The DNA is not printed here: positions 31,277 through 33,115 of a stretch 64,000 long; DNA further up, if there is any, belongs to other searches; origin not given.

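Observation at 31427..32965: PKMT-like methyltransferase wedged between two giant surface proteins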

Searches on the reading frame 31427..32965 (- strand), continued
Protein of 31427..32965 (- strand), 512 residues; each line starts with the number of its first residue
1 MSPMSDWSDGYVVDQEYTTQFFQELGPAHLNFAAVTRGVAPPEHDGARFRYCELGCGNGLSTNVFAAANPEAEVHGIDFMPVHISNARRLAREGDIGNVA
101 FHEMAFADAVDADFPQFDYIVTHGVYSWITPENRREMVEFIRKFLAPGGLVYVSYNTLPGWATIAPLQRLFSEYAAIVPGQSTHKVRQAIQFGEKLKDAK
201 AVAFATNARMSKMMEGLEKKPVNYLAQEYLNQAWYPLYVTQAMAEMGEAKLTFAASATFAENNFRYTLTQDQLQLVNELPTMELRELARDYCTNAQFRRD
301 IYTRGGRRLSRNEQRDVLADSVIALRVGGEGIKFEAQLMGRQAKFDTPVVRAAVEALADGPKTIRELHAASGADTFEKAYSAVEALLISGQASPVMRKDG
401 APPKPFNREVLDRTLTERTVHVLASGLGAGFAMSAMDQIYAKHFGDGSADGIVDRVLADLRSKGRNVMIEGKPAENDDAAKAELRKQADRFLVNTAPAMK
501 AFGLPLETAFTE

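Call 11: find_homologous_proteins(query=window:31427-32965:-, max_evalue=1e-10)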
Query window:31427-32965:- (512 aa): 860 proteins with E <= 1e-10 among 8000 candidates; the best 120 are listed.
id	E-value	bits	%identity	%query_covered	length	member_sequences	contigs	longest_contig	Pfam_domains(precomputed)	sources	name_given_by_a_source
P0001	0.0e+0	1148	100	99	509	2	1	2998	PF13847.13,PF13489.13,PF13649.13,PF10119.15,PF08241.19,PF08242.19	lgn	-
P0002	6.4e-278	941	82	98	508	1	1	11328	PF13847.13,PF13489.13,PF13649.13,PF10119.15,PF08241.19,PF08242.19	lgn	-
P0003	5.6e-224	763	67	98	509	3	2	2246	PF13847.13,PF13489.13,PF13649.13,PF10119.15,PF08241.19,PF08242.19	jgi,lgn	jgi:SAM-dependent methyltransferase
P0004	2.5e-139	484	47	97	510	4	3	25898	PF13847.13,PF13489.13,PF13649.13,PF02390.24,PF10119.15,PF08241.19,PF08242.19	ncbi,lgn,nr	ncbi:MAG: methyltransferase regulatory domain-containing protein [Steroidobacteraceae bacterium]|nr:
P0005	6.3e-139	482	47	97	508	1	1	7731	PF13847.13,PF13489.13,PF13649.13,PF02390.24,PF10119.15,PF08241.19,PF08242.19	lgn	-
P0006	3.5e-138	480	46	97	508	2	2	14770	PF13847.13,PF13489.13,PF13649.13,PF10119.15,PF08241.19,PF08242.19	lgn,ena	-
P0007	4.2e-137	476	46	98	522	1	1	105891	PF13847.13,PF13489.13,PF05175.21,PF13649.13,PF10119.15,PF08241.19,PF08242.19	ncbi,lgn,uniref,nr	ncbi:methyltransferase regulatory domain-containing protein [Paralimibaculum aggregatum]|uniref:Meth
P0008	8.1e-137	475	47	97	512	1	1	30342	PF13847.13,PF13489.13,PF13649.13,PF02390.24,PF10119.15,PF08241.19,PF08242.19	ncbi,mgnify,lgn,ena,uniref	ncbi:class I SAM-dependent methyltransferase [Noviherbaspirillum sp.]|mgnify:CR=1 FL=1|uniref:class 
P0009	9.6e-137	475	46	97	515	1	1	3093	PF13847.13,PF13489.13,PF13649.13,PF02390.24,PF10119.15,PF08241.19,PF08242.19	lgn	-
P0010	1.3e-136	475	45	97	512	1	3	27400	PF13847.13,PF13489.13,PF13649.13,PF02390.24,PF10119.15,PF08241.19,PF08242.19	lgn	-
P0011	1.7e-136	474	45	97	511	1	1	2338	PF13847.13,PF13489.13,PF13649.13,PF02390.24,PF10119.15,PF08241.19,PF08242.19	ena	-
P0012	8.8e-136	472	45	97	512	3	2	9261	PF13847.13,PF13489.13,PF13649.13,PF02390.24,PF10119.15,PF08241.19,PF08242.19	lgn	-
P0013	1.6e-135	471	47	98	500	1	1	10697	PF13847.13,PF13489.13,PF05175.21,PF13649.13,PF10119.15,PF08241.19,PF08242.19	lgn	-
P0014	7.4e-135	469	46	97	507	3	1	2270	PF13847.13,PF13489.13,PF13649.13,PF02390.24,PF10119.15,PF08241.19,PF08242.19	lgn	-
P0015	1.1e-134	468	45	98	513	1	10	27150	PF13847.13,PF13489.13,PF13649.13,PF10119.15,PF08241.19,PF08242.19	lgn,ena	-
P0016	1.9e-134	467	46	97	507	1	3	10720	PF13847.13,PF13489.13,PF13649.13,PF10119.15,PF08241.19,PF08242.19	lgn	-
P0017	2.7e-134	467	45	97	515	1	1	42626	PF13847.13,PF13489.13,PF13649.13,PF10119.15,PF08241.19,PF08242.19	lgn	-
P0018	4.2e-134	466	45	97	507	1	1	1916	PF13847.13,PF13489.13,PF13649.13,PF10119.15,PF08241.19,PF08242.19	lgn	-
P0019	2.7e-133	464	48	84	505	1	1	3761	PF13847.13,PF13489.13,PF13649.13,PF10119.15,PF08241.19,PF08242.19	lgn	-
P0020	5.7e-133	463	44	97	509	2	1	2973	PF13847.13,PF13489.13,PF13649.13,PF02390.24,PF10119.15,PF08241.19,PF08242.19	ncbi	-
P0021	7.1e-133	462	44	97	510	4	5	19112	PF13847.13,PF13489.13,PF13649.13,PF02390.24,PF10119.15,PF08241.19,PF08242.19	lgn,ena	-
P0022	4.0e-132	460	49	84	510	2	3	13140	PF13847.13,PF13489.13,PF13649.13,PF10119.15,PF08241.19,PF08242.19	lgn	-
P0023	6.5e-132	459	44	97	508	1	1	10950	PF13847.13,PF13489.13,PF13649.13,PF02390.24,PF10119.15,PF08241.19,PF08242.19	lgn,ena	-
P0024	1.3e-131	458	48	84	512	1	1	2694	PF13847.13,PF13489.13,PF13649.13,PF10119.15,PF08241.19,PF08242.19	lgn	-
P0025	6.5e-131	456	45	97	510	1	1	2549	PF13847.13,PF13489.13,PF13649.13,PF10119.15,PF08241.19,PF08242.19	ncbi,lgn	ncbi:MAG: class I SAM-dependent methyltransferase [Azonexus sp.]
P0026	1.8e-130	454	44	98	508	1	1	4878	PF13847.13,PF13489.13,PF13649.13,PF10119.15,PF08241.19,PF08242.19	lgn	-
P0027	2.2e-130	454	44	97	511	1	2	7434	PF13847.13,PF13489.13,PF13649.13,PF02390.24,PF10119.15,PF08241.19,PF08242.19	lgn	-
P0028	2.9e-130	454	43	97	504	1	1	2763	PF13847.13,PF13489.13,PF13649.13,PF10119.15,PF08241.19,PF08242.19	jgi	jgi:SAM-dependent methyltransferase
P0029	1.8e-129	451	43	98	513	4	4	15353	PF13847.13,PF13649.13,PF10119.15,PF08241.19,PF08242.19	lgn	-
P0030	1.9e-129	451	43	97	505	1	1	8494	PF13847.13,PF13489.13,PF13649.13,PF10119.15,PF08241.19,PF08242.19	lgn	-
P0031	2.6e-129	450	44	98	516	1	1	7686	PF13847.13,PF13489.13,PF13649.13,PF10119.15,PF08241.19,PF08242.19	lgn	-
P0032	7.2e-128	446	43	97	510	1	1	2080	PF13847.13,PF13489.13,PF13649.13,PF02390.24,PF10119.15,PF08241.19,PF08242.19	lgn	-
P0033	1.7e-127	444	43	97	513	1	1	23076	PF13847.13,PF13489.13,PF13649.13,PF02390.24,PF10119.15,PF08241.19,PF08242.19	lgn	-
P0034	1.9e-127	444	44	97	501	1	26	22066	PF13847.13,PF13489.13,PF13649.13,PF10119.15,PF08241.19,PF08242.19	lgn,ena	-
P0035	3.0e-127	444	45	97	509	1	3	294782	PF13847.13,PF13489.13,PF13649.13,PF02390.24,PF10119.15,PF08241.19,PF08242.19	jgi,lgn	-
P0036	1.1e-126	442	45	95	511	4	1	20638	PF13847.13,PF13489.13,PF13649.13,PF02390.24,PF10119.15,PF08241.19,PF08242.19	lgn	-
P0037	2.2e-124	434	43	97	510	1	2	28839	PF13847.13,PF13489.13,PF13649.13,PF02390.24,PF10119.15,PF08241.19,PF08242.19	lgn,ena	-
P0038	3.8e-118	414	41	95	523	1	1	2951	PF13847.13,PF13489.13,PF13649.13,PF10119.15,PF08241.19,PF08242.19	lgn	-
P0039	1.2e-110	389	40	97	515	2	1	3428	PF13847.13,PF13649.13,PF02390.24,PF10119.15,PF08241.19,PF08242.19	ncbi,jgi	jgi:SAM-dependent methyltransferase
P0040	7.5e-107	376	40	97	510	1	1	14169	PF13847.13,PF13489.13,PF13649.13,PF10119.15,PF08241.19,PF08242.19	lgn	-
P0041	3.3e-106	374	38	98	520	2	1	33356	PF13847.13,PF13489.13,PF13649.13,PF10119.15,PF08241.19,PF08242.19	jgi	jgi:SAM-dependent methyltransferase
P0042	1.3e-104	369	40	97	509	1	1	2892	PF13847.13,PF13649.13,PF02390.24,PF10119.15,PF08241.19,PF08242.19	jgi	jgi:SAM-dependent methyltransferase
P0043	3.2e-103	364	38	97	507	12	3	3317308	PF13847.13,PF13489.13,PF13649.13,PF10119.15,PF08242.19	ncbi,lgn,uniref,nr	ncbi:biotin biosynthesis protein BioC [Piscirickettsia salmonis]|uniref:class I SAM-dependent methyl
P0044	7.5e-102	360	41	98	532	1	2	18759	PF13847.13,PF13489.13,PF05175.21,PF13649.13,PF02390.24,PF10119.15,PF00891.25,PF08241.19,PF08242.19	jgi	jgi:SAM-dependent methyltransferase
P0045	1.4e-101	359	39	98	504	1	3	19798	PF13847.13,PF13489.13,PF13649.13,PF10119.15,PF00891.25,PF13578.13,PF08241.19,PF08242.19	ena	-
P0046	2.9e-101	358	40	98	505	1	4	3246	PF13847.13,PF13489.13,PF13649.13,PF10119.15,PF00891.25,PF08241.19,PF08242.19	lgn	-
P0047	9.3e-101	356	37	98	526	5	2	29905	PF13847.13,PF13489.13,PF13649.13,PF10119.15,PF08241.19,PF08242.19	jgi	jgi:SAM-dependent methyltransferase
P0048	1.7e-100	355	38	98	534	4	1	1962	PF13847.13,PF13489.13,PF13649.13,PF10119.15,PF08241.19,PF08242.19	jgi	jgi:SAM-dependent methyltransferase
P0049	2.8e-100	355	39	98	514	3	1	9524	PF13847.13,PF13489.13,PF13649.13,PF10119.15,PF08241.19,PF08242.19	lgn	-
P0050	1.4e-99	352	37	98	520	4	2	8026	PF13847.13,PF13489.13,PF13649.13,PF10119.15,PF01209.25,PF08241.19,PF08242.19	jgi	jgi:SAM-dependent methyltransferase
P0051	2.5e-99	352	37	98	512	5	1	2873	PF13847.13,PF13489.13,PF13649.13,PF10119.15,PF08241.19,PF08242.19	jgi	jgi:predicted O-methyltransferase YrrM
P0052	5.4e-99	350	39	94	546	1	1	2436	PF13847.13,PF13489.13,PF13649.13,PF10119.15,PF08241.19,PF08242.19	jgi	jgi:SAM-dependent methyltransferase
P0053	7.5e-98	347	38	98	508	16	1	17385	PF13847.13,PF13489.13,PF13649.13,PF10119.15,PF08241.19,PF08242.19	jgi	jgi:SAM-dependent methyltransferase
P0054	7.6e-98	347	39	96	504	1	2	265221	PF13847.13,PF13489.13,PF13649.13,PF10119.15,PF00891.25,PF13578.13,PF08241.19,PF08242.19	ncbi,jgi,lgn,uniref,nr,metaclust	ncbi:hypothetical protein ASD15_26910 [Massilia sp. Root351]|jgi:SAM-dependent methyltransferase|uni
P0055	2.5e-97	345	37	98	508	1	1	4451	PF13847.13,PF13489.13,PF13649.13,PF10119.15,PF08241.19,PF08242.19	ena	-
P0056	4.5e-97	344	37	98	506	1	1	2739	PF13847.13,PF13489.13,PF13649.13,PF02390.24,PF10119.15,PF13679.13,PF08241.19,PF08242.19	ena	-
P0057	7.0e-97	344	39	98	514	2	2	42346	PF13847.13,PF13489.13,PF13649.13,PF10119.15,PF08241.19,PF08242.19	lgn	-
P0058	8.9e-97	343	37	98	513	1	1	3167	PF13847.13,PF13489.13,PF13649.13,PF10119.15,PF01209.25,PF08241.19,PF08242.19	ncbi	-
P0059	1.7e-96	342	38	97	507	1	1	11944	PF13847.13,PF13489.13,PF13649.13,PF10119.15,PF13679.13,PF08241.19,PF08242.19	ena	-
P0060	2.4e-96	342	37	98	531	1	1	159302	PF13847.13,PF13489.13,PF13649.13,PF02390.24,PF10119.15,PF13679.13,PF08241.19,PF08242.19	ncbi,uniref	ncbi:MAG: class I SAM-dependent methyltransferase [Coleofasciculus sp. A1-SPW-01]|uniref:class I SAM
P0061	2.6e-96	342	47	71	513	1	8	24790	PF13847.13,PF13489.13,PF13649.13,PF10119.15,PF08241.19,PF08242.19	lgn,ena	-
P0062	4.1e-96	341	38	97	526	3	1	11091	PF13847.13,PF13649.13,PF10119.15,PF01209.25,PF08241.19,PF08242.19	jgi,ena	-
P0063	4.1e-96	341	38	98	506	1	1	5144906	PF13847.13,PF13489.13,PF13649.13,PF02390.24,PF10119.15,PF13679.13,PF08241.19,PF08242.19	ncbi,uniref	ncbi:class I SAM-dependent methyltransferase [Okeanomitos corallinicola TIOX110]|uniref:Class I SAM-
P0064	4.2e-96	341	37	98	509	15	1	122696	PF13847.13,PF13489.13,PF13649.13,PF10119.15,PF08241.19,PF08242.19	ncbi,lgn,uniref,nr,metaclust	ncbi:methyltransferase regulatory domain-containing protein [Methylobacterium sp. Leaf100]|uniref:me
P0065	1.0e-95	340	38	98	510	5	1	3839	PF13847.13,PF13489.13,PF13649.13,PF10119.15,PF08241.19,PF08242.19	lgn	-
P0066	1.1e-95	340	38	98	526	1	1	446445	PF13847.13,PF13489.13,PF13649.13,PF10119.15,PF08241.19,PF08242.19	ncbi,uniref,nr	ncbi:class I SAM-dependent methyltransferase [Microvirga sp. BSC39]|uniref:class I SAM-dependent met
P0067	2.7e-95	338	36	98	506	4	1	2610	PF13847.13,PF13489.13,PF13649.13,PF10119.15,PF13679.13,PF08241.19,PF08242.19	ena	-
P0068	4.6e-95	338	38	98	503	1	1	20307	PF13847.13,PF13649.13,PF10119.15,PF08241.19,PF08242.19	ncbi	-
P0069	7.6e-95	337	36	97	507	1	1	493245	PF13847.13,PF13649.13,PF10119.15,PF08241.19,PF08242.19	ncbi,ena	-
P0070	8.4e-95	337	39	98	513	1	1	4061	PF13847.13,PF13489.13,PF13649.13,PF10119.15,PF08241.19,PF08242.19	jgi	jgi:SAM-dependent methyltransferase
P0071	9.3e-95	337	38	98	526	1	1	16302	PF13847.13,PF13489.13,PF13649.13,PF10119.15,PF08241.19,PF08242.19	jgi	jgi:SAM-dependent methyltransferase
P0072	1.2e-94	336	37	98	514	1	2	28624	PF13847.13,PF13489.13,PF13649.13,PF02390.24,PF10119.15,PF08241.19,PF08242.19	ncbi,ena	-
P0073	1.5e-94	336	37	98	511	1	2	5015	PF13847.13,PF13489.13,PF13649.13,PF10119.15,PF08241.19,PF08242.19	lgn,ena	-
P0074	2.0e-94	335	39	98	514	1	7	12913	PF13847.13,PF13489.13,PF13649.13,PF10119.15,PF08241.19,PF08242.19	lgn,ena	-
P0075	2.0e-94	335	38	98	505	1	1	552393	PF13847.13,PF13489.13,PF13649.13,PF10119.15,PF00891.25,PF08241.19,PF08242.19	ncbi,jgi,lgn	jgi:SAM-dependent methyltransferase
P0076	4.1e-94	334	37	98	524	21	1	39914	PF13847.13,PF13489.13,PF13649.13,PF02390.24,PF10119.15,PF13578.13,PF08241.19,PF08242.19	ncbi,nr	ncbi:MAG TPA: class I SAM-dependent methyltransferase [Candidatus Acidoferrum sp.]|nr:class I SAM-de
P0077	4.6e-94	334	38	98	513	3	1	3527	PF13847.13,PF13489.13,PF13649.13,PF10119.15,PF08241.19,PF08242.19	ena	-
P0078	6.4e-94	334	37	98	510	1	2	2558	PF13847.13,PF13489.13,PF13649.13,PF10119.15,PF08241.19,PF08242.19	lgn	-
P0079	7.4e-94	334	37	98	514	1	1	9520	PF13847.13,PF13489.13,PF13649.13,PF10119.15,PF08241.19,PF08242.19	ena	-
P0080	1.2e-93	333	37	98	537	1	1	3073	PF13847.13,PF13649.13,PF10119.15,PF08241.19,PF08242.19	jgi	jgi:SAM-dependent methyltransferase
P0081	1.2e-93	333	37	98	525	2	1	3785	PF13847.13,PF13649.13,PF10119.15,PF08241.19,PF08242.19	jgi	jgi:SAM-dependent methyltransferase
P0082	1.6e-93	332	37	98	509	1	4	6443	PF13847.13,PF13489.13,PF13649.13,PF10119.15,PF08241.19,PF08242.19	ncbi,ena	-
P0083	1.8e-93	332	37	98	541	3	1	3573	PF13847.13,PF13649.13,PF10119.15,PF08241.19,PF08242.19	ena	-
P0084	2.0e-93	332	37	93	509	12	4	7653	PF13847.13,PF13489.13,PF13649.13,PF10119.15,PF08241.19,PF08242.19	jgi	jgi:SAM-dependent methyltransferase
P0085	3.1e-93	332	36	97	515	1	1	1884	PF13489.13,PF13649.13,PF10119.15,PF08241.19,PF08242.19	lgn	-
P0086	4.6e-93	331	37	98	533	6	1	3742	PF13847.13,PF13649.13,PF10119.15,PF08241.19,PF08242.19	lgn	-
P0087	6.5e-93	330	38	98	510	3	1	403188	PF13847.13,PF13489.13,PF13649.13,PF10119.15,PF13578.13,PF08241.19,PF08242.19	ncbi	-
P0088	6.6e-93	330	36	98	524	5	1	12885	PF13847.13,PF13489.13,PF13649.13,PF02390.24,PF10119.15,PF08241.19,PF08242.19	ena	-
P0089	7.1e-93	330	37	98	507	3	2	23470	PF13847.13,PF13489.13,PF13649.13,PF10119.15,PF08241.19,PF08242.19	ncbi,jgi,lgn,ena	-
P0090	1.5e-92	329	36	98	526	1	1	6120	PF13847.13,PF13489.13,PF13649.13,PF10119.15,PF08241.19,PF08242.19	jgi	jgi:SAM-dependent methyltransferase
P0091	1.6e-92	329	36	98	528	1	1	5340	PF13847.13,PF13489.13,PF13649.13,PF10119.15,PF08241.19,PF08242.19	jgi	jgi:SAM-dependent methyltransferase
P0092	2.1e-92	329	36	98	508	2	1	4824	PF13847.13,PF13489.13,PF13649.13,PF02390.24,PF10119.15,PF01209.25,PF08241.19,PF08242.19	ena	-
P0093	3.0e-92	328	37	98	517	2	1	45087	PF13847.13,PF13489.13,PF13649.13,PF10119.15,PF08241.19,PF08242.19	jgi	jgi:SAM-dependent methyltransferase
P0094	3.1e-92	328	37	98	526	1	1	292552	PF13847.13,PF13649.13,PF10119.15,PF08241.19,PF08242.19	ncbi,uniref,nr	ncbi:class I SAM-dependent methyltransferase [Microvirga splendida]|uniref:Class I SAM-dependent met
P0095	3.3e-92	328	37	98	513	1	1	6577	PF13847.13,PF13489.13,PF13649.13,PF10119.15,PF08241.19,PF08242.19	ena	-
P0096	4.7e-92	328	38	98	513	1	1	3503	PF13847.13,PF13489.13,PF13649.13,PF10119.15,PF08241.19,PF08242.19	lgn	-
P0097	5.5e-92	327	36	95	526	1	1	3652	PF13847.13,PF13649.13,PF10119.15,PF08241.19,PF08242.19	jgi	jgi:SAM-dependent methyltransferase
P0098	7.3e-92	327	37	98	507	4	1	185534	PF13847.13,PF13489.13,PF13649.13,PF10119.15,PF08241.19,PF08242.19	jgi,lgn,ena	-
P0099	8.0e-92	327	37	98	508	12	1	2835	PF13847.13,PF13489.13,PF13649.13,PF02390.24,PF10119.15,PF13578.13,PF08241.19,PF08242.19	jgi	jgi:SAM-dependent methyltransferase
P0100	9.3e-92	327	37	98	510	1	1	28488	PF13847.13,PF13489.13,PF13649.13,PF10119.15,PF08241.19,PF08242.19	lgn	-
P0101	1.5e-91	326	37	98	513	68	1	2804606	PF13847.13,PF13489.13,PF13649.13,PF10119.15,PF08241.19,PF08242.19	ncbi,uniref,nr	ncbi:methyltransferase domain-containing protein [Azospirillum sp. TSA2s]|uniref:class I SAM-depende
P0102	1.5e-91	326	37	98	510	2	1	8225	PF13847.13,PF13489.13,PF13649.13,PF10119.15,PF08241.19,PF08242.19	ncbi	-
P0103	1.8e-91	326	45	71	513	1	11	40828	PF13847.13,PF13489.13,PF13649.13,PF10119.15,PF08241.19,PF08242.19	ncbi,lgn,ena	-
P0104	1.9e-91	326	36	97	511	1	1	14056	PF13847.13,PF13489.13,PF13649.13,PF10119.15,PF08241.19,PF08242.19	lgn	-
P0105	3.2e-91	325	39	85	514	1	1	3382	PF13847.13,PF13489.13,PF13649.13,PF10119.15,PF08241.19,PF08242.19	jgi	jgi:SAM-dependent methyltransferase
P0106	5.5e-91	324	35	98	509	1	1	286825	PF13847.13,PF13649.13,PF10119.15,PF08241.19,PF08242.19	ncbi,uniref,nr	ncbi:class I SAM-dependent methyltransferase [Chthonobacter rhizosphaerae]|uniref:class I SAM-depend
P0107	5.9e-91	324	35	98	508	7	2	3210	PF13847.13,PF13489.13,PF13649.13,PF02390.24,PF10119.15,PF08241.19,PF08242.19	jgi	jgi:SAM-dependent methyltransferase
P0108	7.0e-91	324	37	98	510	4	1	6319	PF13847.13,PF13489.13,PF13649.13,PF10119.15,PF08241.19,PF08242.19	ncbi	-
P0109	7.4e-91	324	38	98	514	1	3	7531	PF13847.13,PF13649.13,PF10119.15,PF08241.19,PF08242.19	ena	-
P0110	8.3e-91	323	37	98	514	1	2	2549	PF13847.13,PF13489.13,PF13649.13,PF10119.15,PF08241.19,PF08242.19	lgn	-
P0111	1.0e-90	323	38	98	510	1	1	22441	PF13847.13,PF13489.13,PF13649.13,PF10119.15,PF08241.19,PF08242.19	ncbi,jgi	jgi:SAM-dependent methyltransferase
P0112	1.1e-90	323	37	98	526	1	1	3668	PF13847.13,PF13649.13,PF10119.15,PF08241.19,PF08242.19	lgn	-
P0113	1.1e-90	323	38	98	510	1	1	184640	PF13847.13,PF13489.13,PF13649.13,PF10119.15,PF08241.19,PF08242.19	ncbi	-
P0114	1.2e-90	323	35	98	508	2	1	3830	PF13847.13,PF13489.13,PF13649.13,PF10119.15,PF08241.19,PF08242.19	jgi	jgi:SAM-dependent methyltransferase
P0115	1.6e-90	323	36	92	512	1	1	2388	PF13847.13,PF13489.13,PF13649.13,PF02390.24,PF10119.15,PF08241.19,PF08242.19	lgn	-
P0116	1.9e-90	322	36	98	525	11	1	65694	PF13847.13,PF13489.13,PF13649.13,PF10119.15,PF08241.19,PF08242.19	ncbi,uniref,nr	ncbi:methyltransferase regulatory domain-containing protein [Microvirga sp. BT689]|uniref:class I SA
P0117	2.2e-90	322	37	92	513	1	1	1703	PF13847.13,PF13489.13,PF13649.13,PF10119.15,PF13578.13,PF08241.19,PF08242.19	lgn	-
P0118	2.4e-90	322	36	98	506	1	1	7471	PF13847.13,PF13489.13,PF13649.13,PF10119.15,PF08241.19,PF08242.19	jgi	jgi:SAM-dependent methyltransferase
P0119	2.6e-90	322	36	98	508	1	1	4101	PF13847.13,PF13649.13,PF10119.15,PF08241.19,PF08242.19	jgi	jgi:ubiquinone/menaquinone biosynthesis C-methylase UbiE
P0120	2.7e-90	322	36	98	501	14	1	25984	PF13847.13,PF13649.13,PF10119.15,PF08241.19,PF08242.19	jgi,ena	-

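Call 12: find_encoding_contigs(protein=P0002, flank=10000, max_places=3)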
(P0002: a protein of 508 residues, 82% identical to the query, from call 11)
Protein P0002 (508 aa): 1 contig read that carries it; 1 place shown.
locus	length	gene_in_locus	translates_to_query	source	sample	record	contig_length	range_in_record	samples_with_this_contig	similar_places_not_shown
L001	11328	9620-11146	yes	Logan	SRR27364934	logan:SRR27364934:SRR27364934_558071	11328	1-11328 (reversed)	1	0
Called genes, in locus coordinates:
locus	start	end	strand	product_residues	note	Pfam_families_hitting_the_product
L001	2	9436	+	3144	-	?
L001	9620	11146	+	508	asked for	PF13489:Methyltransf_23, PF13649:Methyltransf_25, PF13847:Methyltransf_31, PF08241:Methyltransf_11, PF08242:Methyltransf_12, PF10119:MethyTransf_Reg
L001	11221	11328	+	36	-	?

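Call 13: find_encoding_contigs(protein=P0007, flank=10000, max_places=2)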
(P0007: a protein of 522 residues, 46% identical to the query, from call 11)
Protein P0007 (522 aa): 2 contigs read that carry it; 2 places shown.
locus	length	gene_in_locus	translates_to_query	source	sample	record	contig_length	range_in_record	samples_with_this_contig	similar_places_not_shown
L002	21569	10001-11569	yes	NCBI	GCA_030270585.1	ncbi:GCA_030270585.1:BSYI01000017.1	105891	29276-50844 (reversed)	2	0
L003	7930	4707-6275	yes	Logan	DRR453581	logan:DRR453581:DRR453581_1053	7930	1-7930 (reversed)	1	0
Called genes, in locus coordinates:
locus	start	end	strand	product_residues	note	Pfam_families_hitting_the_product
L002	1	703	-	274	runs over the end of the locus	PF06629:MipA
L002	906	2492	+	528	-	PF01921:tRNA-synt_1f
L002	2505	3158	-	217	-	PF00392:GntR, PF07729:FCD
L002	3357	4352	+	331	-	PF03480:DctP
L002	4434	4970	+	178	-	PF04290:DctQ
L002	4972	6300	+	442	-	PF06808:DctM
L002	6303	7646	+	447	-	PF17408:MCD_N, PF05292:MCD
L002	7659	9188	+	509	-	PF00501:AMP-binding, PF13193:AMP-binding_C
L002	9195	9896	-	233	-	PF01177:Asp_Glu_race (weak)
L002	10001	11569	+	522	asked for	PF13489:Methyltransf_23 (weak), PF05175:MTS (weak), PF08241:Methyltransf_11 (weak), PF08242:Methyltransf_12, PF13649:Methyltransf_25, PF13847:Methyltransf_31, PF10119:MethyTransf_Reg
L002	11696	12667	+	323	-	PF03480:DctP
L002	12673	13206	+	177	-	PF04290:DctQ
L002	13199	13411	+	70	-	-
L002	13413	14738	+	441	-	PF06808:DctM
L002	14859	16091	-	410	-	PF13433:Peripla_BP_5 (weak), PF13458:Peripla_BP_6, PF01094:ANF_receptor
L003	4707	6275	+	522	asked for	PF13489:Methyltransf_23 (weak), PF05175:MTS (weak), PF08241:Methyltransf_11 (weak), PF08242:Methyltransf_12, PF13649:Methyltransf_25, PF13847:Methyltransf_31, PF10119:MethyTransf_Reg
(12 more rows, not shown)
